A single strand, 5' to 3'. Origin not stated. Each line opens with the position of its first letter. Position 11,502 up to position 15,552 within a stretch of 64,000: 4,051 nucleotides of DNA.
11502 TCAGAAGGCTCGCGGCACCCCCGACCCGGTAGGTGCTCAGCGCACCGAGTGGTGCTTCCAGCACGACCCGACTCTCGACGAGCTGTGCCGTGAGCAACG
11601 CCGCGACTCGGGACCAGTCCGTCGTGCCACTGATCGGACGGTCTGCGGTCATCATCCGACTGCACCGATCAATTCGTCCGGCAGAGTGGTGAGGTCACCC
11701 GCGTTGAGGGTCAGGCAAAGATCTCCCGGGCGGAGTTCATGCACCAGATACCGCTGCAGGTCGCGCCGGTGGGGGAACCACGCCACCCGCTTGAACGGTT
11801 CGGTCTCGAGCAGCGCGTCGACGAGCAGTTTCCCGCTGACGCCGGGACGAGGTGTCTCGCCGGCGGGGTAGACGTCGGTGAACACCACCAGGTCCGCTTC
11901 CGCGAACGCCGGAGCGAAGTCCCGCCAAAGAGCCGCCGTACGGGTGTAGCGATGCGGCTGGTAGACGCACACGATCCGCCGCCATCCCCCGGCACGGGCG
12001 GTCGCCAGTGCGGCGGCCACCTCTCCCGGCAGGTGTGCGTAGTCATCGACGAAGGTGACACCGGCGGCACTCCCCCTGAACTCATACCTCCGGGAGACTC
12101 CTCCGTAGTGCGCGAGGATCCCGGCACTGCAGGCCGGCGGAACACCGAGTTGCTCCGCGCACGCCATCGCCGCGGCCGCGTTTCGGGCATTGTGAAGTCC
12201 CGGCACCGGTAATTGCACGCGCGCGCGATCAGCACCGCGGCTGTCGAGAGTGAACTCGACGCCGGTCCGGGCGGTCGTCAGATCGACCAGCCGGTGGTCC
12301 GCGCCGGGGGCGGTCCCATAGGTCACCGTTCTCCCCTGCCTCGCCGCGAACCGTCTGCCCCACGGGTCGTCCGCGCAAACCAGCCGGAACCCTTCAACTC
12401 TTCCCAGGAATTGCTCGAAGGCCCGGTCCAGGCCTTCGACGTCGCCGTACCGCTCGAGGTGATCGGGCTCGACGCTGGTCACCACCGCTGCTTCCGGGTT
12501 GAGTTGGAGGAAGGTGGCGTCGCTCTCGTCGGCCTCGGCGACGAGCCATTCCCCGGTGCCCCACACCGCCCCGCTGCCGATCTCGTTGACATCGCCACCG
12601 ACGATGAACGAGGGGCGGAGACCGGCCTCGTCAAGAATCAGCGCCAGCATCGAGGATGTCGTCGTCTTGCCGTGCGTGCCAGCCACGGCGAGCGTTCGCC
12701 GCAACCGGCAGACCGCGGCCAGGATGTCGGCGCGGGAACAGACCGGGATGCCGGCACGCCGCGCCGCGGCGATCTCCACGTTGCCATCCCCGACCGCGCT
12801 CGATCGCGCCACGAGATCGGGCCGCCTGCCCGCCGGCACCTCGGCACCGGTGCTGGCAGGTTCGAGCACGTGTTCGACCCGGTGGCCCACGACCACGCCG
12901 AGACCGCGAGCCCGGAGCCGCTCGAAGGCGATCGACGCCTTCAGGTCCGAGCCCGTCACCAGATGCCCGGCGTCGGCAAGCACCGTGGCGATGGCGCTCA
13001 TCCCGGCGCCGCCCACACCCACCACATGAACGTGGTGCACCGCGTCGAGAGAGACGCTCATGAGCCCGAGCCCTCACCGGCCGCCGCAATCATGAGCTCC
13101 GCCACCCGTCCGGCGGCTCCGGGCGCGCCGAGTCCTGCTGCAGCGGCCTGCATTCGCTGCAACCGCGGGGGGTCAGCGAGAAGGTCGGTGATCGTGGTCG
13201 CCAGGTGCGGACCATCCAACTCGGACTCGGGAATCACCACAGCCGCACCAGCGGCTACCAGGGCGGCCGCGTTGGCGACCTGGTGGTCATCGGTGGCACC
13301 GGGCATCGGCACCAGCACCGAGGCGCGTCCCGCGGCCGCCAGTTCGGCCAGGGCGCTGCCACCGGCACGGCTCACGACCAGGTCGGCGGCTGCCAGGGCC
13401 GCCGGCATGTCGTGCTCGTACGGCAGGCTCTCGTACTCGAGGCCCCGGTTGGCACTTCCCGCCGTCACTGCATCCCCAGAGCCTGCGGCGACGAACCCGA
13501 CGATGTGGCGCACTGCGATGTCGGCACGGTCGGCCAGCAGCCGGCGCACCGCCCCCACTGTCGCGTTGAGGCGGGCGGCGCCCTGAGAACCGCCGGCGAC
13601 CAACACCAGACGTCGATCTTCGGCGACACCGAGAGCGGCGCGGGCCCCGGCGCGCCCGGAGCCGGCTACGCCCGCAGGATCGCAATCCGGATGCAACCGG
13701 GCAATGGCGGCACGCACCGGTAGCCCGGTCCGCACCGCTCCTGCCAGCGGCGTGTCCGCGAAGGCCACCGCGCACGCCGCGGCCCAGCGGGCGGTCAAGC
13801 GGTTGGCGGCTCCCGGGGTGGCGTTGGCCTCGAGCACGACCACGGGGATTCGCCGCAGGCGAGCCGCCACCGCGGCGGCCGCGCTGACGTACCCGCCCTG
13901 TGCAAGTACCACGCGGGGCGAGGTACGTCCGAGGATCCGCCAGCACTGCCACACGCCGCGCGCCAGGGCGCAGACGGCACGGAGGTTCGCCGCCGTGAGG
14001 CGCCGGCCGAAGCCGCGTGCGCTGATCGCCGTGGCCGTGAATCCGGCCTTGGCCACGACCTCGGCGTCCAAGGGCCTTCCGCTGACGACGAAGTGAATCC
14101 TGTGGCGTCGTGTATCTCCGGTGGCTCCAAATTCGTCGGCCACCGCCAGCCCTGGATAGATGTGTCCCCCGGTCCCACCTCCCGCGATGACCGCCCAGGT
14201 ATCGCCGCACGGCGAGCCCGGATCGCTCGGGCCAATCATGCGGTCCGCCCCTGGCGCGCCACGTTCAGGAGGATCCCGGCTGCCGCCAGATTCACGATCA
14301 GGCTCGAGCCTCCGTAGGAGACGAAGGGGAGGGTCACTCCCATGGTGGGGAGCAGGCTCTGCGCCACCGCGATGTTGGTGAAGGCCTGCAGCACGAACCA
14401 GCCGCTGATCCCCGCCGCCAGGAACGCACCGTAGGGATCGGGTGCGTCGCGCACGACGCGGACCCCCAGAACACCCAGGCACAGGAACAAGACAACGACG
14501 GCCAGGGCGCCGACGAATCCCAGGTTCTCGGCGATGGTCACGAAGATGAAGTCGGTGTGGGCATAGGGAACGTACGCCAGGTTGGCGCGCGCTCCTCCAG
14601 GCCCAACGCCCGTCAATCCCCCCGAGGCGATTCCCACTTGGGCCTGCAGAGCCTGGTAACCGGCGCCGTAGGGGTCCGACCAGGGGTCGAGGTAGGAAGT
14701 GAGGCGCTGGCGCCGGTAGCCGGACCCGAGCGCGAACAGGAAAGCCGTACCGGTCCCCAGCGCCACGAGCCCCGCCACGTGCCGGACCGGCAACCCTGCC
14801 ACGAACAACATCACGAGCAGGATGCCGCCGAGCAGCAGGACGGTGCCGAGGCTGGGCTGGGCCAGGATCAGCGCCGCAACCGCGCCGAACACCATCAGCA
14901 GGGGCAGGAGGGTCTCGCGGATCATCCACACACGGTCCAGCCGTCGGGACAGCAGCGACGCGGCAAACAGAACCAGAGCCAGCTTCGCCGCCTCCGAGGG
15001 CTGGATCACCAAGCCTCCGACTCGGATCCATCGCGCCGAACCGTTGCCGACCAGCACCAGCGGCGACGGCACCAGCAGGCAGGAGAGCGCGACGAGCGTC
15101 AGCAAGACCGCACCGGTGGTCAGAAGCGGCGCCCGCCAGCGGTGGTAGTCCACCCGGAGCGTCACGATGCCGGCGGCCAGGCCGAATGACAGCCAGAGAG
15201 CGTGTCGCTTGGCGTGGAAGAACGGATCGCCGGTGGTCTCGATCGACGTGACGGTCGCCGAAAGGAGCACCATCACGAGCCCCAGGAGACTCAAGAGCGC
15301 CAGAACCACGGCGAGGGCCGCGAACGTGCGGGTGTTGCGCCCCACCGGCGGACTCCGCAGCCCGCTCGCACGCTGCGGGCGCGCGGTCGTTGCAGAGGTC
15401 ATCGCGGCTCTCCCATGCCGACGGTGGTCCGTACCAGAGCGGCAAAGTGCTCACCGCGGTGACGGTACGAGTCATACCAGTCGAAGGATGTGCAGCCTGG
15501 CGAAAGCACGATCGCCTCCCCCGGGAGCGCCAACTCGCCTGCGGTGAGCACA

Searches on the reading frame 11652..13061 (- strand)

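Call 26: search_protein_families(library=pfam, proteins=[window:11652-13061:-], max_evalue=0.00001)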
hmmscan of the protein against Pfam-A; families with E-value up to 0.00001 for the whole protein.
window:11652-13061:- (469 aa): 3 families
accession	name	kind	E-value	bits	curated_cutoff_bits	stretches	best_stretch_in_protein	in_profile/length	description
PF08245.18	Mur_ligase_M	-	9.6e-24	84.9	24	1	126-302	1-200/200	Mur ligase middle domain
PF02875.26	Mur_ligase_C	-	3.9e-19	70.2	28.4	1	324-452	1-124/127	Mur ligase, glutamate ligase domain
PF01225.30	Mur_ligase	-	2.7e-18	66.6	21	1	10-120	1-93/95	Mur ligase family, catalytic domain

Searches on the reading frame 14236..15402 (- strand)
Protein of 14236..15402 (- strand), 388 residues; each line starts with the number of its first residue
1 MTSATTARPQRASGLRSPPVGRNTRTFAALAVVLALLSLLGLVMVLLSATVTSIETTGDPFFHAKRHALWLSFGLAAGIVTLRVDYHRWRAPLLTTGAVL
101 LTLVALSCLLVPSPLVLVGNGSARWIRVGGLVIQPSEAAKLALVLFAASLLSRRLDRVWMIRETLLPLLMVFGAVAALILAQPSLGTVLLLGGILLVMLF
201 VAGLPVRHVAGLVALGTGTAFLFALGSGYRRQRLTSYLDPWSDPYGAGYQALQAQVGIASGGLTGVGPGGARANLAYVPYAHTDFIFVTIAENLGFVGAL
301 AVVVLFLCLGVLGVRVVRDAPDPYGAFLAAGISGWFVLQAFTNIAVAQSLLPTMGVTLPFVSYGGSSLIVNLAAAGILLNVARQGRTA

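Call 26: search_protein_families(library=pfam, proteins=[window:14236-15402:-], max_evalue=0.00001)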
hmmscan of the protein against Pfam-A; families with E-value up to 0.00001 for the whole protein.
window:14236-15402:- (388 aa): 1 family
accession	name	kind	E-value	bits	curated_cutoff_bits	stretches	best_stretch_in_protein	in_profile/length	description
PF01098.24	FTSW_RODA_SPOVE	-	9.1e-97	324.7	26.4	1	30-385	4-354/356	Cell cycle protein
